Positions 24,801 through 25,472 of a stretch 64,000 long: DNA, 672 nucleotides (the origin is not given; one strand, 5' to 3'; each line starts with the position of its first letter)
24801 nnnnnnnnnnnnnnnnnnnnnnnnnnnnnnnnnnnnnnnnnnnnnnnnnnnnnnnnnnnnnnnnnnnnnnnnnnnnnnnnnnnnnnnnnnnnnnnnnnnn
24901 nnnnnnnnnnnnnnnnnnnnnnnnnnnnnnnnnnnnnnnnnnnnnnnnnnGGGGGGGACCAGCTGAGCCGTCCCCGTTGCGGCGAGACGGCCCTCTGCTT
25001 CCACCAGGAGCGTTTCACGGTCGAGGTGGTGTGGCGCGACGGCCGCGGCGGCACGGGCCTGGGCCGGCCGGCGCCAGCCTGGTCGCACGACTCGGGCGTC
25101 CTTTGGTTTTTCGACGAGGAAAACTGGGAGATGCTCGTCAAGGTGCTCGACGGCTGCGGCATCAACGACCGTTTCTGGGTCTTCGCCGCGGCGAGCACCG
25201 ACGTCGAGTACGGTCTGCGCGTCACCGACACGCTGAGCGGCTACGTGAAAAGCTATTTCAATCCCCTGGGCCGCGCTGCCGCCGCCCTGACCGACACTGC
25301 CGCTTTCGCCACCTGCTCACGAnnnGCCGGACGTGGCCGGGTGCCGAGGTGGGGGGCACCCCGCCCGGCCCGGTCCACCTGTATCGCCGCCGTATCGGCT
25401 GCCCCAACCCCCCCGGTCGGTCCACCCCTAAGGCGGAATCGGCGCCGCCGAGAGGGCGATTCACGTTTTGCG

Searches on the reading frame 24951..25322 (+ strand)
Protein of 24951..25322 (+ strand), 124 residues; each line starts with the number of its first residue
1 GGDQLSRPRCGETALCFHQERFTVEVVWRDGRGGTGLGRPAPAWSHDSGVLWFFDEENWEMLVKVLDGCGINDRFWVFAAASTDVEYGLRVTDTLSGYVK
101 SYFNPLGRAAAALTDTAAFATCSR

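Call 6: search_protein_families(library=pfam, proteins=[window:24951-25322:+], max_evalue=10)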
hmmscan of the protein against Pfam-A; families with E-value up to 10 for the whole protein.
seq(124 aa): 0 families

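Call 7: search_protein_families(library=ncbifam, proteins=[window:24951-25322:+], max_evalue=10)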
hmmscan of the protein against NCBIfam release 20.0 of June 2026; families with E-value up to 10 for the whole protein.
seq(124 aa): 0 families

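Call 10: find_homologous_proteins(query=window:24978-25322:+)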
Query seq(115 aa) (115 aa): 108 proteins with E <= 0.001 among 117 candidates.
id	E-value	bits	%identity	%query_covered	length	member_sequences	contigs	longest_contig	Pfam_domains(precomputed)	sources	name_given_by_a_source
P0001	3.6e-52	194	66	94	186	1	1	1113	-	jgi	-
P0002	1.4e-42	163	59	97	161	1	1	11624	-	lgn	-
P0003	1.9e-42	162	67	97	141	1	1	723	-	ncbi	-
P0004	1.6e-40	156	66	94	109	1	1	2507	-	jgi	jgi:hypothetical protein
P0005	5.3e-40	154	65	94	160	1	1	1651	-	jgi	jgi:hypothetical protein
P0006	1.5e-39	153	62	97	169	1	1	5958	-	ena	-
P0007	7.6e-39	151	63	94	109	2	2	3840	-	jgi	jgi:hypothetical protein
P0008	1.1e-38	150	63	98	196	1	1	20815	PF14200.13,PF00652.29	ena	-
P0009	3.3e-38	148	59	97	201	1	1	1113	PF18998.7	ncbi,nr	ncbi:MAG: hypothetical protein GY856_16795, partial [bacterium]|nr:hypothetical protein [bacterium]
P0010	4.4e-38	148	62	96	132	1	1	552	-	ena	-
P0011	1.2e-37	147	67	88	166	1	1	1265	-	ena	-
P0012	2.9e-37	145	60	97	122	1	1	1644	-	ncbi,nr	ncbi:MAG: hypothetical protein GY856_43150, partial [bacterium]|nr:hypothetical protein [bacterium]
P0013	1.1e-36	144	61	97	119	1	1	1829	-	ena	-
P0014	2.3e-36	143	61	97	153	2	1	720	-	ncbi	-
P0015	4.1e-36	142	63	97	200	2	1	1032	PF03160.21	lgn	-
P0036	1.1e-31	127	58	96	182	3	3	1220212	-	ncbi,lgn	-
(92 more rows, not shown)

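Call 20: predict_structure(alignment_id=A2)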
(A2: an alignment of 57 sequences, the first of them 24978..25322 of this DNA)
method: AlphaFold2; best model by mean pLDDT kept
length: 115 residues; sequences in the alignment: 57
mean_pLDDT: 96.6   pTM: 0.89
mean pLDDT of the five models: 96.6, 96.2, 96.2, 96.2, 96.1
residues with pLDDT >= 90: 108; 70-90: 6; 50-70: 1; < 50: 0
segments of 3 or more residues with pLDDT < 50: none
pLDDT, mean of each block of 10 residues (from residue 1): 94 98 98 93 96 98 98 98 98 99 98 85
secondary structure, 60 per line:
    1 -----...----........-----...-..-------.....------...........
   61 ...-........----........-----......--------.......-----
elements in order: E6-8 E13-20 E26-28 E39-43 E50-59 H60-63 E65-72 E77-84 E90-95 E104-110

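Call 22: search_protein_representatives(alignment_id=A2)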
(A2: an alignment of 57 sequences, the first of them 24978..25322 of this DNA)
Query: 57 sequences, 156 profile positions. Proteins with E-value up to 0.001 (for the whole library): 10710; up to 1e-10: 9662; up to 1e-30: 6668. The best 150 are listed.
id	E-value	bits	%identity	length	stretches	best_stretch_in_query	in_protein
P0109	2.4e-137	469.5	-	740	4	36-153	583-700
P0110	9.8e-131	448.0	-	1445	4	25-153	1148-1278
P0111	1.3e-121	418.4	-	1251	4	31-153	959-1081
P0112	2.3e-120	414.4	-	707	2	30-156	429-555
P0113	5.7e-115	396.8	-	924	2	35-155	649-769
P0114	6.3e-114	393.4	-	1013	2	32-155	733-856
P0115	7.9e-114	393.1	-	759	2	29-156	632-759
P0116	9.1e-114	392.9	-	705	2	33-156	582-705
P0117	2.1e-113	391.8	-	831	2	31-155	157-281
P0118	6.1e-113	390.2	-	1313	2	30-156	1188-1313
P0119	7.5e-113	389.9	-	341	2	32-155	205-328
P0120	8.8e-113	389.7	-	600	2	30-156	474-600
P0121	1.5e-112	389.0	-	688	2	30-155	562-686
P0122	2.2e-112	388.4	-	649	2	22-156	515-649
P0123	2.4e-112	388.3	-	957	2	34-155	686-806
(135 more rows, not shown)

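Call 25: fold_search(model_id=the predicted structure, library=pdb)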
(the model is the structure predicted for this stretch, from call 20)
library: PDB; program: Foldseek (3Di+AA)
matches with E <= 10: 624; with E <= 0.001: 0
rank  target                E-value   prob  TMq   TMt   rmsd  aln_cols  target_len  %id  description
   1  8veh_C                2.2e-01  0.14  0.21  0.14  11.1       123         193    7  Crystal structure of outer membrane lipoprotein carrier protein (LolA) from Rickettsia bellii (released 2023-12-27)
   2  9gy0_F                2.3e-01  0.12  0.18  0.10  14.2       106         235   12  Cryo_EM structure of human FAN1 R507H mutant in complex with 5' flap DNA substrate and PCNA (released 2025-01-29)
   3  8es4_A                2.6e-01  0.30  0.27  0.10  11.4       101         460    9  Focused reconstruction of HRP29 tail (released 2023-10-18)
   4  8veh_B                3.5e-01  0.11  0.21  0.14  12.3       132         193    8  Crystal structure of outer membrane lipoprotein carrier protein (LolA) from Rickettsia bellii (released 2023-12-27)
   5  8veh_A                4.6e-01  0.09  0.21  0.14  11.5       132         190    7  Crystal structure of outer membrane lipoprotein carrier protein (LolA) from Rickettsia bellii (released 2023-12-27)
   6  7rpx_A                4.6e-01  0.09  0.21  0.12  11.2       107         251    9  Archaeal DNA ligase and heterotrimeric PCNA in complex with end-joined DNA (released 2021-11-17)
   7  1sxj_G                4.6e-01  0.09  0.20  0.11  12.3       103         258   18  Crystal Structure of the Eukaryotic Clamp Loader (Replication Factor C, RFC) Bound to the DNA Sliding Clamp (Prolifera (released 2004-06-22)
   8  7thj_G                4.9e-01  0.10  0.20  0.11  12.5       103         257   17  Structure of the yeast clamp loader (Replication Factor C RFC) bound to the sliding clamp (Proliferating Cell Nuclear  (released 2022-02-16)
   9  6yxz                  5.1e-01  0.20  0.33  0.07  17.9       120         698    8  Structure and activity of the GH20 beta-N-beta-N-acetylhexosaminidase from Bifidobacterium bifidum (released 2021-05-12)
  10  6gis_B                6.0e-01  0.08  0.20  0.11  12.2        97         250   12  Structural basis of human clamp sliding on DNA (released 2018-05-30)
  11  7anm_A                7.1e-01  0.11  0.26  0.08  13.4       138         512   14  Nudaurelia capensis omega virus capsid: virus-like particles expressed in Nicotiana benthamiana (released 2021-08-25)
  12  7o1f_A                7.1e-01  0.08  0.20  0.11  15.0       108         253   11  PCNA from Chaetomium thermophilum in complex with PolD4 PIP peptide (released 2022-04-13)
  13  4d2g_A                7.1e-01  0.08  0.20  0.11  11.5       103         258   16  Crystal structure of human PCNA in complex with p15 peptide (released 2015-03-18)
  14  7tid_H                8.3e-01  0.06  0.19  0.10  12.3       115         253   11  Structure of the yeast clamp loader (Replication Factor C RFC) bound to the sliding clamp (Proliferating Cell Nuclear  (released 2022-02-16)
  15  5jne_H                8.8e-01  0.08  0.20  0.11  12.1       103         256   16  E2-SUMO-Siz1 E3-SUMO-PCNA complex (released 2016-08-10)
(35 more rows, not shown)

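Call 27: search_solved_structures(query=A2, max_evalue=10)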
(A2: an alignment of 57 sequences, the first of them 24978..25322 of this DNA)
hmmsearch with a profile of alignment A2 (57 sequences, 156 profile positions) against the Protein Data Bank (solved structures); distinct sequences matched with E-value up to 10: 2.
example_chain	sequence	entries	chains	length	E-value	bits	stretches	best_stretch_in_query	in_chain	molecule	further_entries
1zx5_A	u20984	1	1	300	0.066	16.5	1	68-104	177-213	mannosephosphate isomerase, putative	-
7nks_D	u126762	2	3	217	0.81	13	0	112-153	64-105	Fab HTN-Gn1 light chain | Fab fragment HTN-Gn1 Light chain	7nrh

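Call 37: search_protein_families(library=pfam, alignment_id=A3, max_evalue=0.00001)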
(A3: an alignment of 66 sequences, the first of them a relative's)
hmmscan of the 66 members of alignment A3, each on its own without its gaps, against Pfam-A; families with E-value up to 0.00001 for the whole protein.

A. member 1, P0109 (740 aa): 0 families

B. families by the number of members that match (of 66 scanned): 56 families (the first 25 are shown)
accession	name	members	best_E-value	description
PF00041.27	fn3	13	5.1e-25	Fibronectin type III domain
PF10282.15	Lactonase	6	1.4e-57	Lactonase, 7-bladed beta-propeller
PF18911.6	PKD_4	5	4.2e-33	PKD domain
PF00801.26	PKD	5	7e-24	PKD domain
PF13688.12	Reprolysin_5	4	1.7e-13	Metallo-peptidase family M12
PF16656.11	Pur_ac_phosph_N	4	1.7e-07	Purple acid Phosphatase, N-terminal domain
PF13583.11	Reprolysin_4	3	5.5e-10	Metallo-peptidase family M12B Reprolysin-like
PF07676.18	PD40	3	1.8e-09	WD40-like Beta Propeller Repeat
PF25059.1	FN3_DSCAM-DSCAML_C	3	5.9e-09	DSCAM/DSCAML C-terminal Fn3-like domain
PF09471.16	Peptidase_M64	2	7e-42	IgA Peptidase M64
PF15902.12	Sortilin-Vps10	2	4.3e-28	Sortilin, neurotensin receptor 3,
PF00652.28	Ricin_B_lectin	2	5.4e-21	Ricin-type beta-trefoil lectin domain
PF02225.27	PA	2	2.4e-20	PA domain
PF01551.29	Peptidase_M23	2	2.3e-18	Peptidase family M23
PF13385.13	Laminin_G_3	2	9.1e-18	Concanavalin A-like lectin/glucanases superfamily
PF04151.21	PPC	2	1.9e-10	Bacterial pre-peptidase C-terminal domain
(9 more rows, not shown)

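Call 39: find_related_loci(query=A4, collection=genome_contigs, flank=10000)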
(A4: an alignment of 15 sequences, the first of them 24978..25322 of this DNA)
Query A4 (115 aa) in genome_contigs; peptide patterns used: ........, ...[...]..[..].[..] (x = any residue, [..] = any of these).
588 stretches matched a pattern (row limit reached: there are more); 569 encode a relative of the query (tblastn E <= 1e-3); the best 80 are kept; 79 distinct loci.
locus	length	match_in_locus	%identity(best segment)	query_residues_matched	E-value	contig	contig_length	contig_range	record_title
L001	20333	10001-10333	68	3-113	7e-48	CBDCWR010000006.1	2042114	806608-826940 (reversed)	MAG: Candidatus Multivoraceae bacterium isolate 652d70b7-ea99-405b-b753-5a6e501b7d32 genome assembly, contig: contig_6,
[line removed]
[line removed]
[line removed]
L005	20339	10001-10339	65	2-114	8e-46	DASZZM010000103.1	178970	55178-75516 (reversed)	MAG TPA_asm: Thermoanaerobaculia bacterium isolate SMAG_U6236 k141_106159, whole genome shotgun sequence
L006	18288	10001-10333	66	3-113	4e-45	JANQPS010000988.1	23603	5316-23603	MAG: Thermoanaerobaculia bacterium isolate IP29b_bin.170 k99_434377, whole genome shotgun sequence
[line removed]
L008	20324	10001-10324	67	6-113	5e-45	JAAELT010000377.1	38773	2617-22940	MAG: bacterium isolate Bpl_12 BplG_CONTIG3391331, whole genome shotgun sequence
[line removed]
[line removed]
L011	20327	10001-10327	63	6-114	3e-44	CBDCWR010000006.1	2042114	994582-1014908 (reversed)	MAG: Candidatus Multivoraceae bacterium isolate 652d70b7-ea99-405b-b753-5a6e501b7d32 genome assembly, contig: contig_6,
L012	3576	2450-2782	63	3-113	3e-44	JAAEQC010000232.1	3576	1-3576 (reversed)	MAG: bacterium isolate Gpa_8 GpaG_CONTIG5631308, whole genome shotgun sequence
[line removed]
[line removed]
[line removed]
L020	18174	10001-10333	65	4-114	3e-46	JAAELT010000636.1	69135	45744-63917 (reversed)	MAG: bacterium isolate Bpl_12 BplG_CONTIG5876574, whole genome shotgun sequence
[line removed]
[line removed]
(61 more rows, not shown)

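Call 46: search_protein_families(library=pfam, alignment_id=A2, max_evalue=1)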
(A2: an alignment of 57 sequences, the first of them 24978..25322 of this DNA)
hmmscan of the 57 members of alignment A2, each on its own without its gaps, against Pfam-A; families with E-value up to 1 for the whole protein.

A. member 1, window:24978-25322:+ (115 aa): 0 families

B. families by the number of members that match (of 57 scanned): 19 families
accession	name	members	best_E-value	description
PF20569.3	DUF6778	3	0.03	Family of unknown function (DUF6778)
PF03160.20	Calx-beta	2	1.2e-12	Calx-beta domain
PF14200.12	RicinB_lectin_2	2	8.7e-06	Ricin-type beta-trefoil lectin domain-like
PF18998.6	Flg_new_2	1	5.8e-11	Divergent InlB B-repeat domain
PF18911.6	PKD_4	1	1.9e-10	PKD domain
PF00801.26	PKD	1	3.8e-08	PKD domain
PF00652.28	Ricin_B_lectin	1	4.8e-08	Ricin-type beta-trefoil lectin domain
PF01917.21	Arch_flagellin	1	0.029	Archaebacterial flagellin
PF00949.27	Peptidase_S7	1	0.038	Peptidase S7, Flavivirus NS3 serine protease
PF16521.10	Myosin-VI_CBD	1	0.042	Myosin VI cargo binding domain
PF07452.17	CHRD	1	0.076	CHRD domain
PF24153.1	Meg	1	0.1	Maternally expressed gene family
PF11061.14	Tsr0524-like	1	0.11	Cytochrome b6f, subunit Tsr0524-like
PF09149.16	DUF1935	1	0.11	Domain of unknown function (DUF1935)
PF24036.1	DUF7345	1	0.12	Domain of unknown function (DUF7345)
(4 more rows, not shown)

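Call 47: search_protein_families(library=ncbifam, alignment_id=A3, max_evalue=0.001)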
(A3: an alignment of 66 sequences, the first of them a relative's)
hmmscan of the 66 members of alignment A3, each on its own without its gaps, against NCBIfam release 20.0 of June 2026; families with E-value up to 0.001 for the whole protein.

A. member 1, P0109 (740 aa): 0 families

B. families by the number of members that match (of 66 scanned): 65 families (the first 25 are shown)
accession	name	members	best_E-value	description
NF008258.1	PRK11028.1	5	3.5e-22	6-phosphogluconolactonase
TIGR00864.1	PCC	5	3e-11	polycystin cation channel protein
NF052434.1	Mep72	4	1.7e-31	biofilm-associated metzincin protease Mep72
NF033511.1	metallo_CpaA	4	1.2e-11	metalloendopeptidase CpaA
NF033206.1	ScyE_fam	4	3.8e-06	ScyD/ScyE family protein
NF050136.1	PGL_lacton_Staph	3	6.5e-23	6-phosphogluconolactonase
NF045728.1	glycosyl_F510_1955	2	1.3e-68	F510_1955 family glycosylhydrolase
NF038112.1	myxo_dep_M36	2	1.6e-35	myxosortase-dependent M36 family metallopeptidase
NF038113.1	T9SSA_dep_M36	2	6.8e-34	T9SS-dependent M36 family metallopeptidase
NF038111.1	rhom_dep_M36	2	2e-29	rhombosortase-dependent M36 family metallopeptidase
NF052340.1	hydrazine_beta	2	2.2e-15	hydrazine synthase subunit beta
TIGR03907.1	QH_beta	2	3.3e-15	quinohemoprotein amine dehydrogenase subunit beta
NF035930.1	lectin_2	2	6.5e-15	lectin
TIGR03921.1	T7SS_mycosin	2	5.8e-14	type VII secretion-associated serine protease mycosin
NF010237.0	PRK13684.1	2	2.7e-13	photosynthesis system II assembly factor Ycf48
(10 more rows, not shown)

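Call 60: search_protein_families(library=pfam, proteins=[L077:3327-6740:+, L010:96-995:+, L040:7046-10060:-], max_evalue=0.0001)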
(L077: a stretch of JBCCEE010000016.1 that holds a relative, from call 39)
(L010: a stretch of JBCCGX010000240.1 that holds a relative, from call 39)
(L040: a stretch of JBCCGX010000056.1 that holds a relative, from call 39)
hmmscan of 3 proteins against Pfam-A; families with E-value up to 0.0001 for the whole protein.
L077:3327-6740:+ (1138 aa): 12 families
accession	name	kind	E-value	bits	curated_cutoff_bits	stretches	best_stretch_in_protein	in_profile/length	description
PF13424.12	TPR_12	-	3.3e-82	271.2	30.1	7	334-406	3-75/77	Tetratricopeptide repeat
PF24885.1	TPR_NPHP3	-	1.2e-68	231.5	100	5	302-408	109-215/239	Nephrocystin-3 TPR domain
PF13374.12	TPR_10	-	1e-62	206.9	27.5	5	333-373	1-41/42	Tetratricopeptide repeat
PF12770.12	CHAT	-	7.8e-61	206.5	24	1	790-1136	2-289/289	CHAT domain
PF13181.12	TPR_8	-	6.9e-17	60.6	25.7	0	209-240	1-32/34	Tetratricopeptide repeat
PF07719.23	TPR_2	-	1.6e-14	53.2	27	0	336-363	3-30/34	Tetratricopeptide repeat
PF00515.34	TPR_1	-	1.6e-13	50.3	27.8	0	378-402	3-27/34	Tetratricopeptide repeat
PF17874.7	TPR_MalT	-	2.3e-13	50.6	45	1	423-566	45-183/336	MalT-like TPR region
PF13176.12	TPR_7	-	4.6e-13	48.6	27.9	0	336-365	1-30/36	Tetratricopeptide repeat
PF13432.12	TPR_16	-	1.6e-05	25.7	32.7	1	340-405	3-60/65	Tetratricopeptide repeat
PF13431.12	TPR_17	-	2.9e-05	24.4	24.4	0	330-354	9-33/34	Tetratricopeptide repeat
PF14559.12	TPR_19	-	5.5e-05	23.9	25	0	429-489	2-54/68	Tetratricopeptide repeat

L010:96-995:+ (300 aa): 3 families
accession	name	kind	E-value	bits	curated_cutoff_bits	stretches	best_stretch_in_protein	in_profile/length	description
PF07638.17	Sigma70_ECF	-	7.3e-53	179.6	21.1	1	119-297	2-183/185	ECF sigma factor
PF08281.18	Sigma70_r4_2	-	6.9e-09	35.7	25.7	1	243-293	4-54/54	Sigma-70, region 4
PF04545.22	Sigma70_r4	-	5e-08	32.8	24.1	1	246-284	1-39/50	Sigma-70, region 4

L040:7046-10060:- (1005 aa): 2 families
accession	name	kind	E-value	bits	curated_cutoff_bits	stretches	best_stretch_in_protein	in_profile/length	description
PF12704.14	MacB_PCD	-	5.5e-33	115.4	27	2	201-434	1-206/207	MacB-like periplasmic core domain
PF02687.27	FtsX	-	7.1e-26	91.1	25.5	2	885-998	2-120/120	FtsX-like permease C-terminal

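Call 71: find_encoding_contigs(protein=P0036, flank=8000, max_places=3)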
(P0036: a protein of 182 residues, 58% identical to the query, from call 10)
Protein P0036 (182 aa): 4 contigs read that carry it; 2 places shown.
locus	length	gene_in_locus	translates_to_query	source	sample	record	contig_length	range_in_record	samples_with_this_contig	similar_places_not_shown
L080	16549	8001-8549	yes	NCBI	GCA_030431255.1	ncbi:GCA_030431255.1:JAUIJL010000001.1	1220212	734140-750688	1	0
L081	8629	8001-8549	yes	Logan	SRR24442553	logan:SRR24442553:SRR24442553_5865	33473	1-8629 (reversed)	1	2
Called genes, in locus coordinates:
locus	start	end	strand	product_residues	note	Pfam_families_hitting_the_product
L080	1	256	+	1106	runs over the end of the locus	PF14870:PSII_BNR (faint), PF02012:BNR (faint), PF15902:Sortilin-Vps10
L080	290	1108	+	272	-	PF00497:SBP_bac_3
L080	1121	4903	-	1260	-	PF12768:Rax2 (faint), PF19565:DUF6087 (faint)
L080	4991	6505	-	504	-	PF07728:AAA_5 (faint)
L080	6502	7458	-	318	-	PF01946:Thi4 (faint), PF13434:Lys_Orn_oxgnase (faint), PF00890:FAD_binding_2 (faint), PF01266:DAO (faint), PF03486:HI0933_like (faint), PF07992:Pyr_redox_2, PF13738:Pyr_redox_3, PF00070:Pyr_redox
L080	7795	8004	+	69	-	-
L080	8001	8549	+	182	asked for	-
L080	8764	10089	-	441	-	PF00209:SNF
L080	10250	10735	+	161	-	PF00190:Cupin_1 (weak), PF07883:Cupin_2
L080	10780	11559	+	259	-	PF22624:AASDHPPT_N, PF01648:ACPS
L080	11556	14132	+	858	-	PF07715:Plug, PF00593:TonB_dep_Rec_b-barrel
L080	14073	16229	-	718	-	PF03176:MMPL, PF02355:SecD_SecF_C (faint), PF02460:Patched, PF12349:Sterol-sensing (weak)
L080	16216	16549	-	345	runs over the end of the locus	PF13483:Lactamase_B_3, PF12706:Lactamase_B_2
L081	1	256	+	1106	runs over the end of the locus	PF14870:PSII_BNR (faint), PF02012:BNR (faint), PF15902:Sortilin-Vps10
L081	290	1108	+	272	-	PF00497:SBP_bac_3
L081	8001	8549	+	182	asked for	-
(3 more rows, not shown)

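Call 73: fold_search(model_id=the predicted structure, library=viral)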
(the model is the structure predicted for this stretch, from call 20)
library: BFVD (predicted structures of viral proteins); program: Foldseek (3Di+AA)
matches with E <= 10: 838; with E <= 0.001: 0
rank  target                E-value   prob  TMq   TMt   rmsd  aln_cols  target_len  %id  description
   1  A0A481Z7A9            2.6e-02  0.47  0.29  0.25  14.2       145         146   12  Uncharacterized protein [Pithovirus LCPAC201]
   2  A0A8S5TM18            1.2e-01  0.47  0.27  0.33  14.2        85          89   10  Uncharacterized protein [Podoviridae sp. cttot15]
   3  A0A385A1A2            1.2e-01  0.47  0.26  0.17   7.8        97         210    8  (no name in the UniProt tables at hand)
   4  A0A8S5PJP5            1.8e-01  0.41  0.28  0.05  14.4       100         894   10  BppU domain protein (Fragment) [Siphoviridae sp. ctRcp9]
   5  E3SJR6                2.2e-01  0.54  0.33  0.07  14.5       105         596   10  Uncharacterized protein [Synechococcus phage S-ShM2]
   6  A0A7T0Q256            2.6e-01  0.10  0.18  0.06  13.0       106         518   14  (no name in the UniProt tables at hand)
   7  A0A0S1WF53            2.8e-01  0.11  0.22  0.13  19.4       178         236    7  (no name in the UniProt tables at hand)
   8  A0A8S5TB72            3.3e-01  0.16  0.28  0.09  11.6        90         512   14  Portal protein [Myoviridae sp. ctiX384]
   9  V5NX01                3.3e-01  0.15  0.29  0.07  15.8       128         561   15  Hypothetical V-set protein [Chelonid alphaherpesvirus 5]
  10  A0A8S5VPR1            3.5e-01  0.16  0.27  0.21  15.1       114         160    9  (no name in the UniProt tables at hand)
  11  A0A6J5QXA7            3.8e-01  0.23  0.31  0.11  12.8       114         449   10  Portal protein [uncultured Caudovirales phage]
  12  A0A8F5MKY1            3.8e-01  0.20  0.28  0.23  15.4       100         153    7  Coat protein [Grapevine-associated levi-like virus 1]
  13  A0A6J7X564            3.8e-01  0.20  0.23  0.07  11.5       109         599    9  Uncharacterized protein [uncultured Caudovirales phage]
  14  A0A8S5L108            3.8e-01  0.12  0.22  0.18  14.4       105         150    8  Coat protein [ssRNA phage SRR5466338_3]
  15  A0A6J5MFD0            3.8e-01  0.11  0.20  0.09  13.7        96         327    9  Uncharacterized protein [uncultured Caudovirales phage]
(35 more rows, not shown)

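Call 75: find_homologous_proteins(query=A6, max_evalue=0.001)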
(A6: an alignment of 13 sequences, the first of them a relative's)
Query A6 (13 sequences) (168 aa, profile of the alignment): 2195 proteins with E <= 0.001 among 8000 candidates; the best 120 are listed.
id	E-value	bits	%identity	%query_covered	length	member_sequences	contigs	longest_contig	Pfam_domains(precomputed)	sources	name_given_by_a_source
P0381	3.8e-96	338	40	52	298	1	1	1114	-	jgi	jgi:hypothetical protein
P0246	4.0e-94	332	38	62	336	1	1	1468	-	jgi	jgi:hypothetical protein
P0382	1.7e-91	323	39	57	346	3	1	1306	-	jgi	-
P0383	1.3e-90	320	41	55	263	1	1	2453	-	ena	-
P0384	5.0e-90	318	39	52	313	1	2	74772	-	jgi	jgi:hypothetical protein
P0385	9.6e-90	317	37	72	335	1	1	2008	-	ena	-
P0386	1.1e-89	317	35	71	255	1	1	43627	-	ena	-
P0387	1.5e-89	317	38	67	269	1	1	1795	-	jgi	jgi:hypothetical protein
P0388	3.8e-89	315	38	55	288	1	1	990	-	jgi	jgi:hypothetical protein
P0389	5.3e-89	315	34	74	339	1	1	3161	-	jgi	jgi:hypothetical protein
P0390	6.3e-89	315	34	69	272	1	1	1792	-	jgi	jgi:hypothetical protein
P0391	7.3e-89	315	42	45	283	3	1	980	-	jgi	-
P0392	2.7e-88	313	30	74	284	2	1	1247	PF27099.1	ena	-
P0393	3.8e-88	312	37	58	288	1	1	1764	-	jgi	jgi:hypothetical protein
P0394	6.6e-87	308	41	56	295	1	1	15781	-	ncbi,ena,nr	ncbi:MAG: hypothetical protein F4230_07765 [Holophagales bacterium]|nr:hypothetical protein [Holopha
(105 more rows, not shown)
